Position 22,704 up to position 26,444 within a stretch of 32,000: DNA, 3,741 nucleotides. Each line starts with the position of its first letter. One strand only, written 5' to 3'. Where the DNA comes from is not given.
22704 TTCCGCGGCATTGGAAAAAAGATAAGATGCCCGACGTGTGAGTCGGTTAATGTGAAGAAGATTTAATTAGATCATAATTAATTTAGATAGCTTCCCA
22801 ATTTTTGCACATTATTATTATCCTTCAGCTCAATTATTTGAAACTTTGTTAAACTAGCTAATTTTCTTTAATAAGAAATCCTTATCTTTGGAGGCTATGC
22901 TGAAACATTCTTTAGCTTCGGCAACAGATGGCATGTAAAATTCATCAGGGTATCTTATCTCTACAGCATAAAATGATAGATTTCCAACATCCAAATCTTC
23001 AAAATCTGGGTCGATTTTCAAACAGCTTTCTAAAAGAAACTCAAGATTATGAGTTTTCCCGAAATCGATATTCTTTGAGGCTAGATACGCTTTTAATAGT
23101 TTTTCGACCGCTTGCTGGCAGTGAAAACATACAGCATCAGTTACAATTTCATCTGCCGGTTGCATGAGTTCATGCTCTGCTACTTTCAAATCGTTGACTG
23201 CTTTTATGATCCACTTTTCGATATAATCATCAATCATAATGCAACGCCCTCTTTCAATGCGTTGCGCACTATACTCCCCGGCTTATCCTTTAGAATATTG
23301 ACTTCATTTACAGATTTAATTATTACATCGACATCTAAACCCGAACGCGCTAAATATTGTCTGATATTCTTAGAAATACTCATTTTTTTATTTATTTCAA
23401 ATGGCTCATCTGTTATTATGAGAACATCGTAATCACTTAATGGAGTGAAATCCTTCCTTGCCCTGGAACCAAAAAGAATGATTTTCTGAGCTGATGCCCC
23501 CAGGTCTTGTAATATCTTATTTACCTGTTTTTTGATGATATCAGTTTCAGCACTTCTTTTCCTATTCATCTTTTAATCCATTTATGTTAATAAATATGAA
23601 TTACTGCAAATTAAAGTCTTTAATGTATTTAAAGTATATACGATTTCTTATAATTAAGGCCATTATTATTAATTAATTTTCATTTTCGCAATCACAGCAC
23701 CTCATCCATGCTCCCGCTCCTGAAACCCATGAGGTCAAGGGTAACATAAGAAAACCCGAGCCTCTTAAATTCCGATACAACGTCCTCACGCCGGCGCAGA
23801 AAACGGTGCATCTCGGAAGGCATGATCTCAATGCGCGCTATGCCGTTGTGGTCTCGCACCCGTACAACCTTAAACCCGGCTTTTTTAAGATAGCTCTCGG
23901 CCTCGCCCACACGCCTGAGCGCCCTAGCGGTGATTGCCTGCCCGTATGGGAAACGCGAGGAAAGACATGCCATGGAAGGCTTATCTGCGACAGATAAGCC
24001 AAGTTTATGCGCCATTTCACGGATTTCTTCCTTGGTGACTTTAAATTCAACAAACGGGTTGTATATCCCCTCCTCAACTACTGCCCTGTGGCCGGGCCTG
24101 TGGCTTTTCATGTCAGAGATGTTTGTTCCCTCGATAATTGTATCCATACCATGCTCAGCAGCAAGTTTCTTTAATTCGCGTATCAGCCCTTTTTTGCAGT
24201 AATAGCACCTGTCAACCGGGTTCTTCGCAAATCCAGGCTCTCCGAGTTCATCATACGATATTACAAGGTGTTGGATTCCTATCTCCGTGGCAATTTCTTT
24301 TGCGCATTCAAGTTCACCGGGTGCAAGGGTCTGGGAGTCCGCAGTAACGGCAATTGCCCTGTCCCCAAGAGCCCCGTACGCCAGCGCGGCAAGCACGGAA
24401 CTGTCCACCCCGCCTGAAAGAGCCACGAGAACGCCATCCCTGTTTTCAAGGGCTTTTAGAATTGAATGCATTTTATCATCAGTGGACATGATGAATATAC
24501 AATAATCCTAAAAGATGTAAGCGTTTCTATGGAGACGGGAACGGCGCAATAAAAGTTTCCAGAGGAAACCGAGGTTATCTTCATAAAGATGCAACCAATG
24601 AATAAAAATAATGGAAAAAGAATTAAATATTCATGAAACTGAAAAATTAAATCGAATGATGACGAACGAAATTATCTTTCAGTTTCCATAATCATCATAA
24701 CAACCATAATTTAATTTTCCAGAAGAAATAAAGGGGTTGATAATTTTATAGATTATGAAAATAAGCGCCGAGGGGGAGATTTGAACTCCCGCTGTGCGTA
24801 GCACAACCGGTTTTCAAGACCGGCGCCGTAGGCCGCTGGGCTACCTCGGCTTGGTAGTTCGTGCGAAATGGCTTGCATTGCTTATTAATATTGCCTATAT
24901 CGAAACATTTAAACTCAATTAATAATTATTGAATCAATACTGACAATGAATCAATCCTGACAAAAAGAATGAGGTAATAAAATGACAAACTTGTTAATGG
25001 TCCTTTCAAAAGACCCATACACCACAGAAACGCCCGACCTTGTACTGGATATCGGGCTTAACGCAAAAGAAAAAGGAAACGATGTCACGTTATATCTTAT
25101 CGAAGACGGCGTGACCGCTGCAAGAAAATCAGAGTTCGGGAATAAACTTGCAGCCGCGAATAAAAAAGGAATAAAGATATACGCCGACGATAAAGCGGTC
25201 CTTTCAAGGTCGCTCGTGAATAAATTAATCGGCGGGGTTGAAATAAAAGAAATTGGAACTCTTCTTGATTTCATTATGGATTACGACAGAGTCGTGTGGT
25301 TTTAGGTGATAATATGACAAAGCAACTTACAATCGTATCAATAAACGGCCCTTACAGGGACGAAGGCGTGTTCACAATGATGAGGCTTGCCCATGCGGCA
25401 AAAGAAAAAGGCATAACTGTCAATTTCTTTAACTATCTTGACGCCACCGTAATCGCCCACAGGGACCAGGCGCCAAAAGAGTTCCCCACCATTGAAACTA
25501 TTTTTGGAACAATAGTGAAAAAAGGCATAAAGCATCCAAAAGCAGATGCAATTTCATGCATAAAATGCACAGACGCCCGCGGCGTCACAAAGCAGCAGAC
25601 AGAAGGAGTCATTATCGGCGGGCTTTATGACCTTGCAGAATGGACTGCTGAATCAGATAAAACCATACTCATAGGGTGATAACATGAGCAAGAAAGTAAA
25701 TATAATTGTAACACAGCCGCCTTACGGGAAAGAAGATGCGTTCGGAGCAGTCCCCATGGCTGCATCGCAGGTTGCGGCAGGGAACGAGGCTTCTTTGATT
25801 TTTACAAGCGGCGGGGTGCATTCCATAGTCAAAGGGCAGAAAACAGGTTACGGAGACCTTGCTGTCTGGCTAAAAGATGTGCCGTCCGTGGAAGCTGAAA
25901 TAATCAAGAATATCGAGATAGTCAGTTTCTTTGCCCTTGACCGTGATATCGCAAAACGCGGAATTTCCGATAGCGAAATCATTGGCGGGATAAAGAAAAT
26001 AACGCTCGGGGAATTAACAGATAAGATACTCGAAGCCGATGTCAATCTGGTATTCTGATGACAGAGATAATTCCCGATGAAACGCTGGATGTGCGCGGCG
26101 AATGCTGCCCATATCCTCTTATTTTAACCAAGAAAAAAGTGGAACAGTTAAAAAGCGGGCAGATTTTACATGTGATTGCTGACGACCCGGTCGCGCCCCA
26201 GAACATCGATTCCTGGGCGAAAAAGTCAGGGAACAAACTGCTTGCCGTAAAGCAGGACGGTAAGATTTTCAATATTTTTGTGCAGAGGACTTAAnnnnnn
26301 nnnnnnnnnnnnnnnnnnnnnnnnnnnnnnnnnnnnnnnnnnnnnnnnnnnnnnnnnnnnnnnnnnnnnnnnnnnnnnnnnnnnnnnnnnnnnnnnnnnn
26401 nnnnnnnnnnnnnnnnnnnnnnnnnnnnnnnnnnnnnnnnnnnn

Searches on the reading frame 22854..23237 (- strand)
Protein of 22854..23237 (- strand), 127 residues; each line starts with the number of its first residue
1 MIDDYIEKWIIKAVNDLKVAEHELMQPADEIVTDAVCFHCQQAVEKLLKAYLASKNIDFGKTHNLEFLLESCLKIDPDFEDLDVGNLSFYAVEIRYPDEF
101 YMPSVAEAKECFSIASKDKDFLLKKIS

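Call 45: search_protein_families(library=pfam, proteins=[window:22854-23237:-], max_evalue=0.1)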
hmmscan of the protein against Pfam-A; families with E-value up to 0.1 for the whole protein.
window:22854-23237:- (127 aa): 2 families
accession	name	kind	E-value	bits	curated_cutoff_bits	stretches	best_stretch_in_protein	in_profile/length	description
PF05168.19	HEPN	-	1.4e-19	70.8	22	1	7-117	2-109/117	HEPN domain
PF18695.7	cPLA2_C2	-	0.066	13.8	26.8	1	31-57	42-68/113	Cytosolic phospholipases A2 C2-domain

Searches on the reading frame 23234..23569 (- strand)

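Call 45: search_protein_families(library=pfam, proteins=[window:23234-23569:-], max_evalue=0.1)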
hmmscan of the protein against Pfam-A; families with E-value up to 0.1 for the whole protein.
window:23234-23569:- (111 aa): 7 families
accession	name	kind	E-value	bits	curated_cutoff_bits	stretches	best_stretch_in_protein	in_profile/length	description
PF01909.29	NTP_transf_2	-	1.8e-12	47.9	21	1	14-110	2-92/93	Nucleotidyltransferase domain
PF18765.7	Polbeta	-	1.1e-10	42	26.9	1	15-86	2-70/93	Polymerase beta, Nucleotidyltransferase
PF22600.2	MTPAP-like_central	-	0.0049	17.4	27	1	10-71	23-82/139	Poly(A) RNA polymerase, mitochondrial-like, central palm domain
PF03445.19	DUF294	-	0.0058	17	21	1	30-66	52-91/138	Putative nucleotidyltransferase DUF294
PF14164.11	YqzH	-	0.04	14.4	30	0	65-95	6-36/64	YqzH-like protein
PF10761.14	DUF2590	-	0.07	13.8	27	0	53-84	15-46/100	Protein of unknown function (DUF2590)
PF08542.16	Rep_fac_C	-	0.075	13.9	23.6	0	7-63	16-72/88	Replication factor C C-terminal domain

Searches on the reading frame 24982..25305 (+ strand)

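Call 80: search_protein_families(library=pfam, proteins=[window:24982-25305:+], max_evalue=0.001)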
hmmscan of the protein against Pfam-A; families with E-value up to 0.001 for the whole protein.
window:24982-25305:+ (107 aa): 2 families
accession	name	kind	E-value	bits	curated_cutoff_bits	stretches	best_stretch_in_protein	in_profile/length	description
PF02635.20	DsrE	-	3.1e-13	50.4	22.7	1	4-107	3-116/116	DsrE/DsrF-like family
PF04077.17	DsrH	-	0.00077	20.1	24.4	1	36-96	21-80/88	DsrH like protein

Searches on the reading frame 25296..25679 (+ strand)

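Call 80: search_protein_families(library=pfam, proteins=[window:25296-25679:+], max_evalue=0.001)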
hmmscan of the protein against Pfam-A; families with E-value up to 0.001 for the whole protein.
window:25296-25679:+ (127 aa): 1 family
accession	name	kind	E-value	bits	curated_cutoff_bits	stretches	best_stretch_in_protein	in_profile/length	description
PF02635.20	DsrE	-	5.5e-13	49.6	22.7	1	9-124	1-114/116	DsrE/DsrF-like family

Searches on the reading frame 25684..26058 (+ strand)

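Call 80: search_protein_families(library=pfam, proteins=[window:25684-26058:+], max_evalue=0.001)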
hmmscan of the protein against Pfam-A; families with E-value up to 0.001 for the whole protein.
window:25684-26058:+ (124 aa): 1 family
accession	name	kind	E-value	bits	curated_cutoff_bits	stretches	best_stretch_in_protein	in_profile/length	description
PF02635.20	DsrE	-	1.1e-08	35.7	22.7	1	3-55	1-53/116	DsrE/DsrF-like family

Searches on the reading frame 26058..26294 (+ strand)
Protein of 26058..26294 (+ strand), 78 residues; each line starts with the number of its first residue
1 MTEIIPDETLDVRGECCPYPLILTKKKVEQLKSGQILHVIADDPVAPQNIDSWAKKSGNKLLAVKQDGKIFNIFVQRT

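Call 3: search_protein_families(library=pfam, proteins=[window:26058-26294:+], max_evalue=1)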
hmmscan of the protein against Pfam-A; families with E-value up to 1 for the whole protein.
window:26058-26294:+ (78 aa): 3 families
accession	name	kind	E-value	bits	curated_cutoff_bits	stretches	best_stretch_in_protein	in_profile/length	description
PF01206.22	TusA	-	8.8e-25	86.8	28.6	1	8-77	1-70/70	Sulfurtransferase TusA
PF22310.2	NMB0315_dom_I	-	0.15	12.9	27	1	25-63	38-77/83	NMB0315-like, domain I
PF10006.14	DUF2249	-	0.24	11.7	29.5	1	9-42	1-34/70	Uncharacterized conserved protein (DUF2249)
